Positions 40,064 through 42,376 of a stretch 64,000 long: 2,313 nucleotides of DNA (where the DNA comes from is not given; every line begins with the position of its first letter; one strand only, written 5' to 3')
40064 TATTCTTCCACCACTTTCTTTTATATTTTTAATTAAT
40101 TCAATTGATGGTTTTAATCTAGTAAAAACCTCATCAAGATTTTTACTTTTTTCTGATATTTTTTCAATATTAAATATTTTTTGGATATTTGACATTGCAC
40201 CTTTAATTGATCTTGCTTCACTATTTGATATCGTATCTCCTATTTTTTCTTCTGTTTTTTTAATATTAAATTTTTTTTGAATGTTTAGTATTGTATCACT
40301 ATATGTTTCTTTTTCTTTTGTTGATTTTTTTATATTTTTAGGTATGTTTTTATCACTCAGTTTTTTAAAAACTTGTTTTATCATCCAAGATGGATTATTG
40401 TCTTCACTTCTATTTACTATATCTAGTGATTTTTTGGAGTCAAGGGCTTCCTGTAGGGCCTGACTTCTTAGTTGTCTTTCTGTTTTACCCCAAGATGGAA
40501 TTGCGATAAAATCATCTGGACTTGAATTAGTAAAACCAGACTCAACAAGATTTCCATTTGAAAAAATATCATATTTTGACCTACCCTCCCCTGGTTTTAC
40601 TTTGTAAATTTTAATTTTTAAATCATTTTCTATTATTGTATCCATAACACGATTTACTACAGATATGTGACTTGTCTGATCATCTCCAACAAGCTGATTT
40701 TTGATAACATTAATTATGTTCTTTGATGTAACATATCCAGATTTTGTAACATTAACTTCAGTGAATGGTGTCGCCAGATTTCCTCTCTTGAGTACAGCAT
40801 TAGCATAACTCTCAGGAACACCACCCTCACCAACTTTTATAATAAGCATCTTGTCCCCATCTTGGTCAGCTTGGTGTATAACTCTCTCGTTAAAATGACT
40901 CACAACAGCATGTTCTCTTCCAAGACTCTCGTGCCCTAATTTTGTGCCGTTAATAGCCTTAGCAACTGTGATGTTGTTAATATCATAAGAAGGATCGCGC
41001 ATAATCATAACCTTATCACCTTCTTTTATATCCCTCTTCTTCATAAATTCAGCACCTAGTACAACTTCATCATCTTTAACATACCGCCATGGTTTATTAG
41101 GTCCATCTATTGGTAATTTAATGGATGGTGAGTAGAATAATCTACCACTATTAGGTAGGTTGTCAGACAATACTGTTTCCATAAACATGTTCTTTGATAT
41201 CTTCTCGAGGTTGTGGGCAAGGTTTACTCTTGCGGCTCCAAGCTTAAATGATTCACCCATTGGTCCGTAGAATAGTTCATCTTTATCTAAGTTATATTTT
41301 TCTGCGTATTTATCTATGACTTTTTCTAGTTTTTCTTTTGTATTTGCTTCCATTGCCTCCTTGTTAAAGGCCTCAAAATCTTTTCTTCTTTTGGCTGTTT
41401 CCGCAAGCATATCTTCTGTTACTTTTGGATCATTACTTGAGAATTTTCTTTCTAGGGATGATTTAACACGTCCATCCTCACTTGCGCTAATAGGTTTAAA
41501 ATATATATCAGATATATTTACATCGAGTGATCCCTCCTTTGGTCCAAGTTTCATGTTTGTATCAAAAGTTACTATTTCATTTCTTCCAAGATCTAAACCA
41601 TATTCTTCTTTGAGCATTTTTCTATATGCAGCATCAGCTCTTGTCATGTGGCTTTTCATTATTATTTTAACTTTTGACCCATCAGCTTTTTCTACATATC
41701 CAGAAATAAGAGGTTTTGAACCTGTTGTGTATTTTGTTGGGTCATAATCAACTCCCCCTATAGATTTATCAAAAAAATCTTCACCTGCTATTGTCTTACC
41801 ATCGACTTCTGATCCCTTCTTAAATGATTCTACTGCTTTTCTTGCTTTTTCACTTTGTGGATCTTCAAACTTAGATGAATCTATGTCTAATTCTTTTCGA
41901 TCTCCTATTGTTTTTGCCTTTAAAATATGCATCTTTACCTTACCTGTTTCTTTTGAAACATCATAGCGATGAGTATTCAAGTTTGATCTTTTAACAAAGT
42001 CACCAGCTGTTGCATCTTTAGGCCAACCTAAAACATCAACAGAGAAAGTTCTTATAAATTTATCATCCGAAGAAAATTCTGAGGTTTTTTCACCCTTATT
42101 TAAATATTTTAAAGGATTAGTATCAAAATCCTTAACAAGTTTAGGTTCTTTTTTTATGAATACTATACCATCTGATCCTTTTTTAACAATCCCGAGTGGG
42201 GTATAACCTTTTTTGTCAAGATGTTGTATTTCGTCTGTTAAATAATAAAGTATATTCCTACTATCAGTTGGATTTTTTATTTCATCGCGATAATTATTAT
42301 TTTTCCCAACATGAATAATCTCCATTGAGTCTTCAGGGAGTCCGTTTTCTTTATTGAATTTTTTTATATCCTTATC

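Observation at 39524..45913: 2129-aa giant protein carrying a beta-prime-like DxDGD catalytic motif: candidate virion-packaged two-barrel RNA polymerase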

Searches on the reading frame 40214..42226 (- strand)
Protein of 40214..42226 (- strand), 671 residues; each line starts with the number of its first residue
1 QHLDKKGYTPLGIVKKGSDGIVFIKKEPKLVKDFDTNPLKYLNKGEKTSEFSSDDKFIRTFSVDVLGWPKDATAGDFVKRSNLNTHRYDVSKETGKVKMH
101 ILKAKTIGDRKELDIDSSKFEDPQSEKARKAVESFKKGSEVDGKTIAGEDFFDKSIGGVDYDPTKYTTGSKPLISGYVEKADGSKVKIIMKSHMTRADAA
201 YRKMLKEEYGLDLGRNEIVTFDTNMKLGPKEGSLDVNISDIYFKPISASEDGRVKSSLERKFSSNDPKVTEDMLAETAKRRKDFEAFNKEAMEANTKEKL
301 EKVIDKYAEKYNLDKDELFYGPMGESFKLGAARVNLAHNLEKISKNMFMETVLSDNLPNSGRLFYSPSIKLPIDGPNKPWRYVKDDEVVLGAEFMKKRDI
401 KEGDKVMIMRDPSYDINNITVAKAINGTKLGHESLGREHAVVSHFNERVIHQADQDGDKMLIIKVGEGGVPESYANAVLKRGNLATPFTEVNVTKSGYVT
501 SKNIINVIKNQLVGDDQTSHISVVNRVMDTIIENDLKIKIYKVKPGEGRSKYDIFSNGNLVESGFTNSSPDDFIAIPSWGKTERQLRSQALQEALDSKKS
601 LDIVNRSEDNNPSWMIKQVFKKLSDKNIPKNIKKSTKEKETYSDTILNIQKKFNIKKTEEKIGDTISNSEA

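Call 19: search_solved_structures(query=A1, max_evalue=10, show_alignments=3)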
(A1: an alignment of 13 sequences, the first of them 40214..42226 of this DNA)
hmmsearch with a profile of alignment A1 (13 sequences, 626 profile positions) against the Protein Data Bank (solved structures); distinct sequences matched with E-value up to 10: 6.
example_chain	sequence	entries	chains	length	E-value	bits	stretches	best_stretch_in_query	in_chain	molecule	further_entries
7nhk_W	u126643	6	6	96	0.1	14.5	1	88-165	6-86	50S ribosomal protein L23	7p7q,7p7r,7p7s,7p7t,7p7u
5myj_AB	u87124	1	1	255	0.26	13.2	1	110-191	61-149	30S ribosomal protein S2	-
2z3a_A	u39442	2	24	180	1.1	11.1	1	531-593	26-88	ATP-dependent protease hslV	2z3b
1yyf_D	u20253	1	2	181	1.1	11.1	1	531-593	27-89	ATP-dependent protease hslV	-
6kr1_A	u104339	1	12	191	1.6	10.5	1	526-588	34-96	ATP-dependent protease subunit HslV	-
6kui_A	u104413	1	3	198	1.8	10.4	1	527-588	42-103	ATP-dependent protease subunit HslV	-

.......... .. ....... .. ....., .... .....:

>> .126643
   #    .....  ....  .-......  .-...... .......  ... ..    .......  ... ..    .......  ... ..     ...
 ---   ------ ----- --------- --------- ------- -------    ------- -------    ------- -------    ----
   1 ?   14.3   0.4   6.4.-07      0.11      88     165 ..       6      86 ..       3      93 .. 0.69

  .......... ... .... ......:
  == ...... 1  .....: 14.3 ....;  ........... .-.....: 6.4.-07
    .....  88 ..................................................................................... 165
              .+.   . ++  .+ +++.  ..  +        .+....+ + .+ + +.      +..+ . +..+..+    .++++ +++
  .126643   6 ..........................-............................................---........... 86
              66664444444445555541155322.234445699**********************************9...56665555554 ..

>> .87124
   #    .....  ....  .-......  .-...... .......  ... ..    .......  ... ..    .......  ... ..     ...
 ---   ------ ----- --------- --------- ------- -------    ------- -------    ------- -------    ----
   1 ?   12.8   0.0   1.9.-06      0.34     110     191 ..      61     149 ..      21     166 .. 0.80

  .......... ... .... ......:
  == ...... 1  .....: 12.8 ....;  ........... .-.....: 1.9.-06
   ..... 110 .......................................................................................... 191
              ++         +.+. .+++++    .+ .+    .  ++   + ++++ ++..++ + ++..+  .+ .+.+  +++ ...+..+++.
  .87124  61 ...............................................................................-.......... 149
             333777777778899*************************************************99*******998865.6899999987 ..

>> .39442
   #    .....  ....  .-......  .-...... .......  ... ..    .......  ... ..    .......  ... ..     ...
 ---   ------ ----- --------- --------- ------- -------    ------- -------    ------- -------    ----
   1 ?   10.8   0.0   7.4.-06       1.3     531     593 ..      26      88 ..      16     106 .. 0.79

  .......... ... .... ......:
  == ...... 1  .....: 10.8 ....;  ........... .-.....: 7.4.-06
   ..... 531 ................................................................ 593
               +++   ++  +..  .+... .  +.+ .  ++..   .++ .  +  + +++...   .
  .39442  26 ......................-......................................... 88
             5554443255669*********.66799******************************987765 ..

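Call 20: find_homologous_proteins(query=A1, max_evalue=0.01)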
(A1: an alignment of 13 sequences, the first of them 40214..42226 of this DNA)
Query A1 (13 sequences) (671 aa, profile of the alignment): 1 proteins with E <= 0.01 among 8000 candidates.
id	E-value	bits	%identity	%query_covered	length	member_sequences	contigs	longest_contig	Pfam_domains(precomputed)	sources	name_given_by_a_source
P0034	1.9e-182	626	48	92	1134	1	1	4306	-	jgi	jgi:hypothetical protein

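Call 35: predict_structure(alignment_id=A1)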
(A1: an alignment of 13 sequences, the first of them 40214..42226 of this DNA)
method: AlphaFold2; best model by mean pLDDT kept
length: 671 residues; sequences in the alignment: 13
mean_pLDDT: 81.4   pTM: 0.78
mean pLDDT of the five models: 81.4, 79.2, 78.1, 77.0, 76.9
residues with pLDDT >= 90: 207; 70-90: 355; 50-70: 61; < 50: 48
segments of 3 or more residues with pLDDT < 50: 251-257, 262-265, 629-662
pLDDT, mean of each block of 10 residues (from residue 1): 83 79 90 95 89 93 88 86 65 87 93 88 85 90 93 80 73 87 85 93 95 96 91 91 67 45 58 77 86 87 83 75 81 77 74 66 91 92 95 91 92 72 95 91 91 86 85 82 69 75 90 85 76 84 90 91 92 86 76 80 85 87 63 36 40 39 74 87
secondary structure, 60 per line:
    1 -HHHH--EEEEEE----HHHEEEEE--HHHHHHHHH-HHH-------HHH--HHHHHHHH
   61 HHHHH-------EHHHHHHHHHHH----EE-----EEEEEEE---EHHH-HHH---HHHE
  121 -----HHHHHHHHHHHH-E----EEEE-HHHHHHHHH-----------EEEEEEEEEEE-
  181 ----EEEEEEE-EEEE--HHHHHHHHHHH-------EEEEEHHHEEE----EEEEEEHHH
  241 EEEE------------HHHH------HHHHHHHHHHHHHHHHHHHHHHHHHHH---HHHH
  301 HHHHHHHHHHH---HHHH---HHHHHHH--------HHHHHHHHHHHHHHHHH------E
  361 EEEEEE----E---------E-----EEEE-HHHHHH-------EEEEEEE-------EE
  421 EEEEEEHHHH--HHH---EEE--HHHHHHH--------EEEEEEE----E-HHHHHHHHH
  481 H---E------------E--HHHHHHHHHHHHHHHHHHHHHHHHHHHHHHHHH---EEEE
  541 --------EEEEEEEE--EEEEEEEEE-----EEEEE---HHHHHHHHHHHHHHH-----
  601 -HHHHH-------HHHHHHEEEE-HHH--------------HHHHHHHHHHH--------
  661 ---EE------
elements in order: H2-5 E8-13 E21-25 H28-36 H53-65 H74-84 E96-102 H126-137 E144-147 H149-157 E169-179 E185-191 E193-196 H199-209 E217-221 E225-227 E232-237 E241-244 H257-260 H267-293 H297-311 H315-318 H322-328 H337-353 E360-366 E387-390 H392-397 E405-411 E419-426 H427-430 E439-441 H444-450 E459-465 H472-481 H501-533 E537-540 E549-556 E559-567 E573-577 H581-595 H602-606 H614-619 E620-623 H642-652

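Call 38: fold_search(model_id=the predicted structure, library=pdb)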
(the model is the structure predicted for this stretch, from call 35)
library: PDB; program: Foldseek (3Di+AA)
matches with E <= 10: 990; with E <= 0.001: 24
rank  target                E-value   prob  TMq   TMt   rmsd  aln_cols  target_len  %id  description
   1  6vr4_A                2.2e-11  1.00  0.47  0.17  15.6       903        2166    9  Virion-packaged DNA-dependent RNA polymerase of crAss-like phage phi14:2 (released 2020-07-29)
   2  5fsw_A                6.7e-09  1.00  0.42  0.32   9.1       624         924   10  RNA dependent RNA polymerase QDE-1 from Thielavia terrestris (released 2016-03-02)
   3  2j7n_A                4.2e-08  1.00  0.34  0.25   7.8       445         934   12  Structure of the RNAi polymerase from Neurospora crassa (released 2006-12-13)
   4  7y7r_B                4.2e-08  1.00  0.36  0.28   9.6       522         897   11  QDE-1 in complex with DNA template, RNA primer and 3'-dGTP (released 2022-09-28)
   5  5fsw_B                7.0e-08  1.00  0.37  0.28   8.9       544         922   11  RNA dependent RNA polymerase QDE-1 from Thielavia terrestris (released 2016-03-02)
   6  7y7r_A                9.3e-08  1.00  0.35  0.27  10.3       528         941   11  QDE-1 in complex with DNA template, RNA primer and 3'-dGTP (released 2022-09-28)
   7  7y7q_B                1.2e-07  1.00  0.35  0.27   7.6       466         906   12  QDE-1 in complex with RNA template, RNA primer and 3'-dGTP (released 2022-09-28)
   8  7y7p_B                1.2e-07  1.00  0.34  0.26   7.9       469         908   12  QDE-1 in complex with RNA template, RNA primer and AMPNPP (released 2022-09-28)
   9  7y7s_A                1.3e-07  1.00  0.37  0.28   9.3       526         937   11  QDE-1 in complex with DNA template, RNA primer and AMPNPP (released 2022-09-28)
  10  7y7t_A                1.9e-07  1.00  0.38  0.29  11.6       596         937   11  QDE-1 in complex with 12nt DNA template, ATP and 3'-dGTP (released 2022-09-28)
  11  7y7t_B                2.0e-07  1.00  0.36  0.28   8.7       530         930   10  QDE-1 in complex with 12nt DNA template, ATP and 3'-dGTP (released 2022-09-28)
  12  7y7q_A                2.8e-07  1.00  0.34  0.25   8.7       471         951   12  QDE-1 in complex with RNA template, RNA primer and 3'-dGTP (released 2022-09-28)
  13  2j7n_B                2.8e-07  1.00  0.36  0.28   8.7       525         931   11  Structure of the RNAi polymerase from Neurospora crassa (released 2006-12-13)
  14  7y7s_B                3.0e-07  1.00  0.34  0.26   9.8       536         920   11  QDE-1 in complex with DNA template, RNA primer and AMPNPP (released 2022-09-28)
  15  7y7p_A                5.9e-07  1.00  0.35  0.27   9.7       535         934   12  QDE-1 in complex with RNA template, RNA primer and AMPNPP (released 2022-09-28)
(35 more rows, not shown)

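Call 39: search_protein_representatives(alignment_id=A1)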
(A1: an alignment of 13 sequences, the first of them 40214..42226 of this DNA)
Query: 13 sequences, 626 profile positions. Proteins with E-value up to 0.001 (for the whole library): 98; up to 1e-10: 89; up to 1e-30: 79. The best 98 are listed.
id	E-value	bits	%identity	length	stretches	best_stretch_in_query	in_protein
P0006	4.7e-252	854.7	-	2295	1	2-626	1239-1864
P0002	7.1e-249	844.2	-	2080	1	1-626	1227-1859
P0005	2.0e-246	836.1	-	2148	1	2-626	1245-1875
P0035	1.4e-223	760.6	-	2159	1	2-619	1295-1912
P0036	5.1e-205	699.3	-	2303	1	5-626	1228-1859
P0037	9.7e-200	681.9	-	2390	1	2-622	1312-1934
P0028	8.3e-197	672.2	-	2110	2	1-534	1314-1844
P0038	5.2e-196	669.6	-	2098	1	5-622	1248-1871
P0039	6.5e-195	665.9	-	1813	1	3-622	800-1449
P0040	5.1e-193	659.7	-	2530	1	5-625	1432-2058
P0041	3.9e-183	627.1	-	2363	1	2-625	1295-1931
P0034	5.9e-183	626.4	-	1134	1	2-626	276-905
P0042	1.3e-182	625.3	-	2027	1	2-622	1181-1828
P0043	2.1e-171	588.3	-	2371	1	1-624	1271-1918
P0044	2.3e-171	588.2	-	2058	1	7-626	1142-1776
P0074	1.4e-82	294.9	-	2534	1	2-596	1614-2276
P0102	4.1e-47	177.7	-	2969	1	5-537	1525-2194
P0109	3.1e-30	122.0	-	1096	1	365-531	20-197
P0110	2.1e-29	119.2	-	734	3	364-531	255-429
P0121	1.2e-05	40.8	-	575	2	353-453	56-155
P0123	1.2e-04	37.4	-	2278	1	279-453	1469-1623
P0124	2.4e-04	36.5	-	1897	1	373-453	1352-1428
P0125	2.9e-04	36.2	-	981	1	331-455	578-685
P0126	5.9e-04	35.1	-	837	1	331-452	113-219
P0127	7.6e-04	34.8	-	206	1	371-480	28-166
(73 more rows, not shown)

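Call 61: search_protein_families(library=pfam, proteins=[P0123, P0124, P0125, P0126, P0127, P0121, P0110, P0109], max_evalue=0.1)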
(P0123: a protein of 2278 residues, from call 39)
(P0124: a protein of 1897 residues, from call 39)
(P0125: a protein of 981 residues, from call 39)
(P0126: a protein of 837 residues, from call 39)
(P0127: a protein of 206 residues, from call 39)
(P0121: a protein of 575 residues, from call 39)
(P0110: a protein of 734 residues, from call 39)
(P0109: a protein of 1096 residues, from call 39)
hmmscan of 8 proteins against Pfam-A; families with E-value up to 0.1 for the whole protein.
P0123 (2278 aa): 2 families
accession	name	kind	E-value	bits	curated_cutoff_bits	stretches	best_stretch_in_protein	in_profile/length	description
PF00623.25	RNA_pol_Rpb1_2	-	8.4e-10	39.6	25.3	1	1551-1635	85-164/166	RNA polymerase Rpb1, domain 2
PF00562.33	RNA_pol_Rpb2_6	-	0.00015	21.5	23.4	1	1082-1107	218-243/373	RNA polymerase Rpb2, domain 6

P0124 (1897 aa): 2 families
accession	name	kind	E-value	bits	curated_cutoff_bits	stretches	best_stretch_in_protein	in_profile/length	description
PF00562.33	RNA_pol_Rpb2_6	-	7.8e-06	25.7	23.4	1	960-1039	217-283/373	RNA polymerase Rpb2, domain 6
PF00623.25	RNA_pol_Rpb1_2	-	0.0041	17.8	25.3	1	1357-1423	87-147/166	RNA polymerase Rpb1, domain 2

P0125 (981 aa): 2 families
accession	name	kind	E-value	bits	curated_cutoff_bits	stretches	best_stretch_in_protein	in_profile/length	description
PF00623.25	RNA_pol_Rpb1_2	-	2.1e-06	28.5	25.3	1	608-693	83-163/166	RNA polymerase Rpb1, domain 2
PF04998.22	RNA_pol_Rpb1_5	-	0.066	13.1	28.5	0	806-866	1-61/267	RNA polymerase Rpb1, domain 5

P0126 (837 aa): 3 families
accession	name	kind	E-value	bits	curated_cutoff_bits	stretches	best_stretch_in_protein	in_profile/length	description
PF13306.12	LRR_5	-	4.5e-06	27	27.7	1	752-816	36-100/127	BspA type Leucine rich repeat region (6 copies)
PF00623.25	RNA_pol_Rpb1_2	-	5.5e-06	27.2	25.3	1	156-218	94-150/166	RNA polymerase Rpb1, domain 2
PF23728.1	Tubby_C_like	-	0.035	14.5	24.4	1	26-113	18-107/172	Tubby C-terminal like domain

P0127 (206 aa): 0 families

P0121 (575 aa): 1 family
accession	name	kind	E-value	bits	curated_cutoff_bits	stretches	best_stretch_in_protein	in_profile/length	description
PF21698.3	Spo16_C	-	0.0085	16.2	27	1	307-344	7-41/43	Spo16 protein, C-terminal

P0110 (734 aa): 1 family
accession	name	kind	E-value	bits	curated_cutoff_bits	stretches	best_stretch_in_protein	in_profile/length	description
PF04048.20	Sec8_N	-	0.014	15.8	26.8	1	43-90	59-105/142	Exocyst complex component Sec8 N-terminal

P0109 (1096 aa): 12 families
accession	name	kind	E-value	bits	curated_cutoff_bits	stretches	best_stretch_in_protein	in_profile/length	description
PF13604.12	AAA_30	-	7.1e-27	94.8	27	1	646-821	20-169/191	AAA domain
PF13245.12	AAA_19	-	4.8e-24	85.5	25.1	1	648-781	15-132/134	AAA domain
PF13538.12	UvrD_C_2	-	2.6e-08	34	27.4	1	1038-1089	1-51/52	UvrD-like helicase C-terminal domain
PF05970.20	PIF1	-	2.6e-06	27.7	25.9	1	622-808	3-190/223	PIF1-like helicase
PF01443.25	Viral_helicase1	-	3.3e-06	27.5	21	0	1030-1090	170-227/228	Viral superfamily 1 RNA helicase core domain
PF05127.21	NAT10_TcmA_helicase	-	0.00088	19.6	22.7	1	650-758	3-109/176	RNA cytidine acetyltransferase NAT10/TcmA, helicase domain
PF13401.12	AAA_22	-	0.0017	19.1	27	1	649-775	10-124/130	AAA domain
PF13191.12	AAA_16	-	0.0023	18.9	32.6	1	633-778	13-143/167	AAA ATPase domain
PF13086.12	AAA_11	-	0.01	16.1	27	0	741-781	216-253/257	AAA domain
PF04851.21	ResIII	-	0.032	14.6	22.5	1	620-691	3-70/164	Type III restriction enzyme, res subunit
PF06309.17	Torsin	-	0.04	14.5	27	0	625-673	34-82/127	Torsin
PF25199.1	nSTAND_NTPase5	-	0.056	13.7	34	0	630-666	26-63/145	Novel STAND NTPase 5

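Call 62: list_cluster_members(proteins=[P0123, P0124, P0125, P0126, P0121, P0010, P0017, P0110, P0109, P0001])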
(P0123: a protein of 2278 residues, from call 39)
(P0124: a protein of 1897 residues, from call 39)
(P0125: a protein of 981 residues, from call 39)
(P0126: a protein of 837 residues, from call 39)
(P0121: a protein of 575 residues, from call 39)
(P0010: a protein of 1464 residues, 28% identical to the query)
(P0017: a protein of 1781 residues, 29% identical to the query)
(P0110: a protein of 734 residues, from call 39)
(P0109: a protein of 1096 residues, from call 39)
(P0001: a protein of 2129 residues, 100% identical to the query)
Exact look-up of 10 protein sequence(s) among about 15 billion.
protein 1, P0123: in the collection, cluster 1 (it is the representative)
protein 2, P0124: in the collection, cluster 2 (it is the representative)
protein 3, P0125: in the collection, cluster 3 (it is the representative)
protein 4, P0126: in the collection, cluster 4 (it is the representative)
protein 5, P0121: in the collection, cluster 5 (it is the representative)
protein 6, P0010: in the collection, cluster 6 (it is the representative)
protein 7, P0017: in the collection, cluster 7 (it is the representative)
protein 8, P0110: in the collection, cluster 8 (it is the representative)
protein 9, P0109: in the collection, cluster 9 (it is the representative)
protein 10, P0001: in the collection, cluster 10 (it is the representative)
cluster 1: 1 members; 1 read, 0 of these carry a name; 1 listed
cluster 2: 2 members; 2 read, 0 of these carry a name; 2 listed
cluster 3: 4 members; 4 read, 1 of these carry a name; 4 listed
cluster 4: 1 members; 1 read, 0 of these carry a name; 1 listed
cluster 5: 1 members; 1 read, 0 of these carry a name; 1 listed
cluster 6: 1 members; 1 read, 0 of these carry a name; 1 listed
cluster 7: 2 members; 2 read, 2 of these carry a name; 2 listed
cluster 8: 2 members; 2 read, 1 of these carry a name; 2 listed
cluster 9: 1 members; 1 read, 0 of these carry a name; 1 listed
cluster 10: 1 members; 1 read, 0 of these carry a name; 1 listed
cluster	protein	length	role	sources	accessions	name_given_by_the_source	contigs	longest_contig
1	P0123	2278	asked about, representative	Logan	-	-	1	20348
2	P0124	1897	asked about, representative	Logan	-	-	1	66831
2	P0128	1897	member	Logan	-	-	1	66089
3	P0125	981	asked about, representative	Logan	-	-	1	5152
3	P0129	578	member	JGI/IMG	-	hypothetical protein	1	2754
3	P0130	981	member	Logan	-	-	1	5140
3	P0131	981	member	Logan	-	-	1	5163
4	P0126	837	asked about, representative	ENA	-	-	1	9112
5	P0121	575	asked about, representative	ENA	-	-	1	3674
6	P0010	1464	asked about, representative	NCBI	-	-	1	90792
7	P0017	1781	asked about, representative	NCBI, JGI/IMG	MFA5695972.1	MAG: hypothetical protein WC917_00705 [Bacilli bacterium] | hypothetical protein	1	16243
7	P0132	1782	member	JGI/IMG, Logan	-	hypothetical protein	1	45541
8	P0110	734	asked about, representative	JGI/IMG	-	hypothetical protein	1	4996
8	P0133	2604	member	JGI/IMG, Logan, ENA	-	-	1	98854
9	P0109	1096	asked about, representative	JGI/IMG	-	-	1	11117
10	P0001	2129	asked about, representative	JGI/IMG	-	-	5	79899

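Call 68: find_related_loci(query=window:40214-42226:-, collection=genome_contigs, flank=10000)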
Query window:40214-42226:- (671 aa) in genome_contigs; peptide patterns used: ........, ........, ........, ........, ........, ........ (x = any residue, [..] = any of these).
45 stretches matched a pattern, but none encodes a relative of the query by tblastn (E <= 1e-3).

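Call 69: find_related_loci(query=window:40214-42226:-, collection=viral_contigs, flank=10000)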
Query window:40214-42226:- (671 aa) in viral_contigs; peptide patterns used: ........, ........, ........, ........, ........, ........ (x = any residue, [..] = any of these).
11 stretches matched a pattern, but none encodes a relative of the query by tblastn (E <= 1e-3).

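Call 119: search_dna_similar(query=P0102, collection=phages, mode=protein, max_evalue=0.001, max_rows=10)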
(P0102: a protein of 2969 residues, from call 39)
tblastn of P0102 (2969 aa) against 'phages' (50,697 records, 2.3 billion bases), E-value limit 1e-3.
No match.

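Call 120: search_dna_similar(query=P0074, collection=phages, mode=protein, max_evalue=0.001, max_rows=10)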
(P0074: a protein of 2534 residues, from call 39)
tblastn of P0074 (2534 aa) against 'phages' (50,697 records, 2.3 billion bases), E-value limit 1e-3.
No match.
